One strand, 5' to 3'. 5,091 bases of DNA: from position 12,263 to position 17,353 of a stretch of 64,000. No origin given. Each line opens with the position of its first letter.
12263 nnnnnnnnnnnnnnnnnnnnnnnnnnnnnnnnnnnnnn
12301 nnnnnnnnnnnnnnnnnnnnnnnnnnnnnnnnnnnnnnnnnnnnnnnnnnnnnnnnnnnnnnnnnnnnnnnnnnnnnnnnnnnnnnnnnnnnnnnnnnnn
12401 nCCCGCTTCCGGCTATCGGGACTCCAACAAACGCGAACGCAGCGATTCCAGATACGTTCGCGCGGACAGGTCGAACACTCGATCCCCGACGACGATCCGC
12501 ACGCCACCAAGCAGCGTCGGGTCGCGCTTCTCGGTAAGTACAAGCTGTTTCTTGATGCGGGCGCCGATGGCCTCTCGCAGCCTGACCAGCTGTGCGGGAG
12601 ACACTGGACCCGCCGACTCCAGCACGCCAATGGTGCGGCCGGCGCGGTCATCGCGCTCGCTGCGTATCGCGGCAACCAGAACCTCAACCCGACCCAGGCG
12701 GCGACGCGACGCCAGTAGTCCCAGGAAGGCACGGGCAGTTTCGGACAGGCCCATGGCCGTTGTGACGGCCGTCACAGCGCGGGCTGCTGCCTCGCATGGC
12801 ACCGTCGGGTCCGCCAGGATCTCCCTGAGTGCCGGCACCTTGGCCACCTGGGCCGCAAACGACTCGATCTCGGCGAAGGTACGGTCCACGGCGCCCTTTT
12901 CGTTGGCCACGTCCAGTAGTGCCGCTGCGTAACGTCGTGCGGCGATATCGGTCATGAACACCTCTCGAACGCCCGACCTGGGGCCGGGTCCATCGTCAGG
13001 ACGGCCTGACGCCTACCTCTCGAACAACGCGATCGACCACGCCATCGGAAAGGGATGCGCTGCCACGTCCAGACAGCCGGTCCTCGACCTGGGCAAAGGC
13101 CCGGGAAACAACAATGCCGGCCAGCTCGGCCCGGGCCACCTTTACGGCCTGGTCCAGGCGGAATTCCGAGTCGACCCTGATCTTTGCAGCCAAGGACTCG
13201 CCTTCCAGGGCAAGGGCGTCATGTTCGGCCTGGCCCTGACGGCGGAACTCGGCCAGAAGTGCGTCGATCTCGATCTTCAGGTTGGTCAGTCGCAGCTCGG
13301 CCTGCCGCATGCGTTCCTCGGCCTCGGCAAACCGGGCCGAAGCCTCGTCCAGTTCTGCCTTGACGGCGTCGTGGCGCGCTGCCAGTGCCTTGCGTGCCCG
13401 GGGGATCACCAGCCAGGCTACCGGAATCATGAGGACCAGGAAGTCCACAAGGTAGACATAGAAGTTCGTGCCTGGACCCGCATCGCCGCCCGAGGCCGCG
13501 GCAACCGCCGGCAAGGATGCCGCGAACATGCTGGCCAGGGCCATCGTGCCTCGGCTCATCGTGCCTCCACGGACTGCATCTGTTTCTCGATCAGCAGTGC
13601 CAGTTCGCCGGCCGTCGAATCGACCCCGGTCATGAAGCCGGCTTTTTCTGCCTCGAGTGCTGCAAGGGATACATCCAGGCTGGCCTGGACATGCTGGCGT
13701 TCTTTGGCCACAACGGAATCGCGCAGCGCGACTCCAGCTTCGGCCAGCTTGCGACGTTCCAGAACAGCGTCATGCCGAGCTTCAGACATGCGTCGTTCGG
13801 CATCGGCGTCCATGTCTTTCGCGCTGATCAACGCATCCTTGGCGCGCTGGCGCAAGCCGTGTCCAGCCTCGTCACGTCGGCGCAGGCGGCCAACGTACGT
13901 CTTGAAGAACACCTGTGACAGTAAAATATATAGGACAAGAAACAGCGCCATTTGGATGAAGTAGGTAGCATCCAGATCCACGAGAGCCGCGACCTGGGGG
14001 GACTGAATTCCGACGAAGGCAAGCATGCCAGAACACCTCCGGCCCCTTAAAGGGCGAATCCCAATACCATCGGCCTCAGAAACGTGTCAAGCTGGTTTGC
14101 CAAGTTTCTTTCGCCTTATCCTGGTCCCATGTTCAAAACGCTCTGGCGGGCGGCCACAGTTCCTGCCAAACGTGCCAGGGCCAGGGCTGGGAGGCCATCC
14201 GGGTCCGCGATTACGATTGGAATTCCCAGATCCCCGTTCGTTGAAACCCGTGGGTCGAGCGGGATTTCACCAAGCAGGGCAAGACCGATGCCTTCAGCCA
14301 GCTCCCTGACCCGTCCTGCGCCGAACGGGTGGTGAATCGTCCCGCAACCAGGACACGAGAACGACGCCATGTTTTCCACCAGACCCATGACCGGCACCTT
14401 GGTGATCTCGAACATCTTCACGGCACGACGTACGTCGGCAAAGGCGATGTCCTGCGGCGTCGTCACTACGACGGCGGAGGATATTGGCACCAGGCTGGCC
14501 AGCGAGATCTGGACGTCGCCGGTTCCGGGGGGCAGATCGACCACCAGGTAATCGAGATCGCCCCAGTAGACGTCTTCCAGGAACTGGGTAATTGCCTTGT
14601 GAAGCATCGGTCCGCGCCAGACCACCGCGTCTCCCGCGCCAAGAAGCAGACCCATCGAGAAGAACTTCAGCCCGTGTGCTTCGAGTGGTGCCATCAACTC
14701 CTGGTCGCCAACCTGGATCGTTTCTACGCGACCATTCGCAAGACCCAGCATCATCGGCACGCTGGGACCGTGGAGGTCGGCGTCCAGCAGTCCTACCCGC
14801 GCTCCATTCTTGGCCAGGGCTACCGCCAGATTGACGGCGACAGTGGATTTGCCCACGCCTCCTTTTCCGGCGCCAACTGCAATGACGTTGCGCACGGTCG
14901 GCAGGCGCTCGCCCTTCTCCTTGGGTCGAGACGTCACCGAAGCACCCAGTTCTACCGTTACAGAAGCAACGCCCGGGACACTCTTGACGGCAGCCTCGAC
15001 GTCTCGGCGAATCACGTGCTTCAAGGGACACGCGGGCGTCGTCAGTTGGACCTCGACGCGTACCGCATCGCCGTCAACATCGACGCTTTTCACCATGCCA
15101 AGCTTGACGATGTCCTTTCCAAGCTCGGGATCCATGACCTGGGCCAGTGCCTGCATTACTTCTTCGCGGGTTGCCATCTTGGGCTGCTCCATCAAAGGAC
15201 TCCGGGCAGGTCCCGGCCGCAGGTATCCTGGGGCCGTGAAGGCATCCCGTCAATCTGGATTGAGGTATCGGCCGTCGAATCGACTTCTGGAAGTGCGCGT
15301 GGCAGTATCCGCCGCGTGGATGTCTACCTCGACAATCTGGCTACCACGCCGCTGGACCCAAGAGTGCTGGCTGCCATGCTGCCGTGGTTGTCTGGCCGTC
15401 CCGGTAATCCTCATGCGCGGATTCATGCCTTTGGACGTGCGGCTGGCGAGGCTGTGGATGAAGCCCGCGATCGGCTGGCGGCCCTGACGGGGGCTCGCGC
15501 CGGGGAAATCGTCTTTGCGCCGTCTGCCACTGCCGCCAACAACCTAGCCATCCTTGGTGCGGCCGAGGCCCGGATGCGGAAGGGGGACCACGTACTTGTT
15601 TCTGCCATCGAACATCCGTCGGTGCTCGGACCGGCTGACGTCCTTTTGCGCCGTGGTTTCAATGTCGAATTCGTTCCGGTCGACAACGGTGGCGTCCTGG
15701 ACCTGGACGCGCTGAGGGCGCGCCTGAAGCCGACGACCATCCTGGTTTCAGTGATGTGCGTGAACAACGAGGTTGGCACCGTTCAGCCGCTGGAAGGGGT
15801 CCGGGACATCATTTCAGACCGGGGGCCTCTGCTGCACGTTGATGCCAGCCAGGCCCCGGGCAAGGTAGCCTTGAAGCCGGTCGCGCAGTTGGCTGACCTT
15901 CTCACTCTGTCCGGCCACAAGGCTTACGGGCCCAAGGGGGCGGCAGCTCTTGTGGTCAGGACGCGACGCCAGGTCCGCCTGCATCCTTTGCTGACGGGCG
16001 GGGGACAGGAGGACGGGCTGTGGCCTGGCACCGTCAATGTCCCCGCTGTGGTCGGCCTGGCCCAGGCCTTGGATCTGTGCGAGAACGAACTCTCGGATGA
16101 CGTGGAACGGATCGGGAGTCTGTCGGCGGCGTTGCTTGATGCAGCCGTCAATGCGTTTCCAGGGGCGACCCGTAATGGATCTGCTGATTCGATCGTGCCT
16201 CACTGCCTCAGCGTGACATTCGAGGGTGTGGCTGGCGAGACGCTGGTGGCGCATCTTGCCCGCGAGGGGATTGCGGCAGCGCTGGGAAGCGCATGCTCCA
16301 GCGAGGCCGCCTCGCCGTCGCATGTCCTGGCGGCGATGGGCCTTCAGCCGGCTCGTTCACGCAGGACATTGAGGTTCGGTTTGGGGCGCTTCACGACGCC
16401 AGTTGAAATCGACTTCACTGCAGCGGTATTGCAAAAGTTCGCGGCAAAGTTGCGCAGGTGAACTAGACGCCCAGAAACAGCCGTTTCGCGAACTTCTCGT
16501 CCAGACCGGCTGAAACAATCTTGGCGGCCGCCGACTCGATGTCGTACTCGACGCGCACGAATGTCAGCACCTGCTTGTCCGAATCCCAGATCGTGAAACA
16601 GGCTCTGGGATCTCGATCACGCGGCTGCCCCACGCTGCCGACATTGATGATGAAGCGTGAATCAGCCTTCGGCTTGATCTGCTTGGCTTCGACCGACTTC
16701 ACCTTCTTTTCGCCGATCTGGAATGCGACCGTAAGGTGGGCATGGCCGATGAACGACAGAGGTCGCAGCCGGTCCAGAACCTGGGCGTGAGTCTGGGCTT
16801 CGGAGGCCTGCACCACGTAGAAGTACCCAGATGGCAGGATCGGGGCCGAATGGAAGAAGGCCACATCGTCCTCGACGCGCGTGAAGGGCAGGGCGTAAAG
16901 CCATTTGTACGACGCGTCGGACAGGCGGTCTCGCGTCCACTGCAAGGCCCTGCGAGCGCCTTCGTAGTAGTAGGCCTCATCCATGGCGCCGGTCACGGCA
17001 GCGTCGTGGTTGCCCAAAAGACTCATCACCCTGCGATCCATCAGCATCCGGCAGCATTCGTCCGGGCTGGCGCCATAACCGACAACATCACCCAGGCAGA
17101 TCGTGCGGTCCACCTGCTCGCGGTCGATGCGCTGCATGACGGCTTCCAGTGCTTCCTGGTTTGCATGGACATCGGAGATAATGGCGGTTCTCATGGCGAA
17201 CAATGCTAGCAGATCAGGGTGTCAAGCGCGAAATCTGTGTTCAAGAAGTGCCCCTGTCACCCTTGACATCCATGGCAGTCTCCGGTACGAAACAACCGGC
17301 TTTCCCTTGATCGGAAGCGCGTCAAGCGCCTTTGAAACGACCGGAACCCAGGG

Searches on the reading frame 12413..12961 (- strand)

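Call 10: search_protein_families(library=pfam, proteins=[window:12413-12961:-], max_evalue=0.001)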
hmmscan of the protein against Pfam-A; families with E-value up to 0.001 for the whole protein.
window:12413-12961:- (182 aa): 1 family
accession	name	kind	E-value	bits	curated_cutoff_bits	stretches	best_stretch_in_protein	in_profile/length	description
PF00213.23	OSCP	-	1.2e-35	123.5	22.3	1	8-178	2-172/172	ATP synthase delta (OSCP) subunit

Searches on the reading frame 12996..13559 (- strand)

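Call 10: search_protein_families(library=pfam, proteins=[window:12996-13559:-], max_evalue=0.001)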
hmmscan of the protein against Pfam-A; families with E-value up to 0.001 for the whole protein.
window:12996-13559:- (187 aa): 1 family
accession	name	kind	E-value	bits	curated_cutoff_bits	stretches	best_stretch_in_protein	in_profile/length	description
PF00430.23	ATP-synt_B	-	5.1e-06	27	28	1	34-161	3-130/132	ATP synthase B/B' CF(0)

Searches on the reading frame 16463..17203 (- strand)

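Call 10: search_protein_families(library=pfam, proteins=[window:16463-17203:-], max_evalue=0.001)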
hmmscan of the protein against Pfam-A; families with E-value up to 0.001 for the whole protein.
window:16463-17203:- (246 aa): 2 families
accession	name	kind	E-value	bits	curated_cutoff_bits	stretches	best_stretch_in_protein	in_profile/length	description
PF12850.12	Metallophos_2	-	4.4e-15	56.5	27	1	4-207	1-150/154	Calcineurin-like phosphoesterase superfamily domain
PF00149.33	Metallophos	-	5.6e-12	46.9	21.5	1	4-108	1-103/191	Calcineurin-like phosphoesterase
